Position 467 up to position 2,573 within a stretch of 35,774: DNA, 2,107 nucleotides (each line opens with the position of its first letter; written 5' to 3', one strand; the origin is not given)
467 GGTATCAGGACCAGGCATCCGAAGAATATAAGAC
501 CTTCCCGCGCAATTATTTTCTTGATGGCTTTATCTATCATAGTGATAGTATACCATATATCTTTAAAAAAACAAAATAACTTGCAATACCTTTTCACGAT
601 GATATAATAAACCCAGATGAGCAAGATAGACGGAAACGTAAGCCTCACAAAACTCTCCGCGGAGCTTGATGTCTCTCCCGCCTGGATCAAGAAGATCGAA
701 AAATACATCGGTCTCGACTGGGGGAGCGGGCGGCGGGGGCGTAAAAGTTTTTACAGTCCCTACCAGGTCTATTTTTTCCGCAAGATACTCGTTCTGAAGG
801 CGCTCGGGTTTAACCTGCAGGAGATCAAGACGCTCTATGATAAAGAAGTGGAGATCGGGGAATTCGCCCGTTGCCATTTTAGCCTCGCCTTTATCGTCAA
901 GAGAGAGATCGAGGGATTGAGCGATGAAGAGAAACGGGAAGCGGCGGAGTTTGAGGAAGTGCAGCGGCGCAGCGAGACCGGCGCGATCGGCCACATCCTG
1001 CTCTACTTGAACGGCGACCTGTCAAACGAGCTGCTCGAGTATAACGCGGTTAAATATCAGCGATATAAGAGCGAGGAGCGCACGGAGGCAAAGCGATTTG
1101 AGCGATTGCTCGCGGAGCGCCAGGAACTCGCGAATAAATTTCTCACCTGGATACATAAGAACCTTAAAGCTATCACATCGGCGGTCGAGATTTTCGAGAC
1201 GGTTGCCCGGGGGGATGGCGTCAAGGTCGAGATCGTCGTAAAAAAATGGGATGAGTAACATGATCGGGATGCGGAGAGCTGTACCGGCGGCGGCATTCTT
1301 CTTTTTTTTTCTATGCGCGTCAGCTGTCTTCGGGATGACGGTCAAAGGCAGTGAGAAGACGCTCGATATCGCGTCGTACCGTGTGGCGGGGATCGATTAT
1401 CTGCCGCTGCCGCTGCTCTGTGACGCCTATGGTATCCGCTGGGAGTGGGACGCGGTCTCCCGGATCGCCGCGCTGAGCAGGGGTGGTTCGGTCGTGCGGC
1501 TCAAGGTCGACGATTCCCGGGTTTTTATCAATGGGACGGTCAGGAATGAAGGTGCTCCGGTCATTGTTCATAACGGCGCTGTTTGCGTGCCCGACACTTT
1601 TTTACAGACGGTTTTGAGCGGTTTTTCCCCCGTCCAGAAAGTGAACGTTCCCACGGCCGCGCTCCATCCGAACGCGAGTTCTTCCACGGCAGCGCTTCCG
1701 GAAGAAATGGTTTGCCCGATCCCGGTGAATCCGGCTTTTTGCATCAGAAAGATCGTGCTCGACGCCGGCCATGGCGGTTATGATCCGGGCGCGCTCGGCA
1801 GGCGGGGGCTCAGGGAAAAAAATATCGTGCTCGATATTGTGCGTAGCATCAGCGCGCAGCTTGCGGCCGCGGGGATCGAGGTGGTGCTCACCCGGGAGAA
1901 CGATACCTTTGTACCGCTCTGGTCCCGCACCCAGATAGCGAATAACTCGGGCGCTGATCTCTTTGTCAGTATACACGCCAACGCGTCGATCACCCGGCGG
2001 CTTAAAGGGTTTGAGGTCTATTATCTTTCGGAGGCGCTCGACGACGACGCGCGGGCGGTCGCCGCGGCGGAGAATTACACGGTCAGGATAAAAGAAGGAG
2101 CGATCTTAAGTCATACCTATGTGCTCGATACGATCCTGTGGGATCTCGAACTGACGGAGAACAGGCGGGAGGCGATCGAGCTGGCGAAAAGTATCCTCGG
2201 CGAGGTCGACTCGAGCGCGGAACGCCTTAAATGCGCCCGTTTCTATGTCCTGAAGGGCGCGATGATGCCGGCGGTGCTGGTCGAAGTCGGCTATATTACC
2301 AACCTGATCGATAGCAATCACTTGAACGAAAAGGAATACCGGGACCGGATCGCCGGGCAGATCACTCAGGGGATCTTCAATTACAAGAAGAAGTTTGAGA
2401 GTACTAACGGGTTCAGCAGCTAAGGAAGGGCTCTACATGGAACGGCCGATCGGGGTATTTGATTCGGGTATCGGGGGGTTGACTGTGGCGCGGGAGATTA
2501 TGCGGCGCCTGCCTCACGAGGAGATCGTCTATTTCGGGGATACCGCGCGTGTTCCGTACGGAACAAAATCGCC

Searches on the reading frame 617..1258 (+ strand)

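Call 55: search_protein_families(library=pfam, proteins=[window:617-1258:+], max_evalue=0.001)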
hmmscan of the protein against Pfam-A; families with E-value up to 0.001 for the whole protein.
window:617-1258:+ (213 aa): 1 family
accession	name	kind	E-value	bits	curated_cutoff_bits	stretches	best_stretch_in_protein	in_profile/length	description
PF13411.12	MerR_1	-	0.00055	20.4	21.6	0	10-75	3-67/69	MerR HTH family regulatory protein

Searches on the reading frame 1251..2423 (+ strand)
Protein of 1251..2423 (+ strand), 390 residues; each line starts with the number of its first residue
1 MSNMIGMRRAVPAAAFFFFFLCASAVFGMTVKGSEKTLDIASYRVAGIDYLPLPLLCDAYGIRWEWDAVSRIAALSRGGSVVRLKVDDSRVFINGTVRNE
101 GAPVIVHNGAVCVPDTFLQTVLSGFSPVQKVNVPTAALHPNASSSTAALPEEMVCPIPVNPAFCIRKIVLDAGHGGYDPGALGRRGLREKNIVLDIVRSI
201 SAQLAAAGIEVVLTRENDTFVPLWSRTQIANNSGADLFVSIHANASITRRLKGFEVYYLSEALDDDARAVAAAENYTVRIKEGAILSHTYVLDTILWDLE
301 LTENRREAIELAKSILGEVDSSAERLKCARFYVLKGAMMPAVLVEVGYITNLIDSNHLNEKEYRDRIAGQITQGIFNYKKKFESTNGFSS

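Call 55: search_protein_families(library=pfam, proteins=[window:1251-2423:+], max_evalue=0.001)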
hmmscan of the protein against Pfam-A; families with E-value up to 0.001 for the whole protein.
window:1251-2423:+ (390 aa): 2 families
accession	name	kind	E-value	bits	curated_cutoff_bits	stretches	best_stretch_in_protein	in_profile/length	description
PF01520.23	Amidase_3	-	1.2e-48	165.9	27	1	168-376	1-173/174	N-acetylmuramoyl-L-alanine amidase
PF07833.16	Cu_amine_oxidN1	-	4.4e-11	43.1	24.2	1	31-122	2-93/108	Copper amine oxidase N-terminal domain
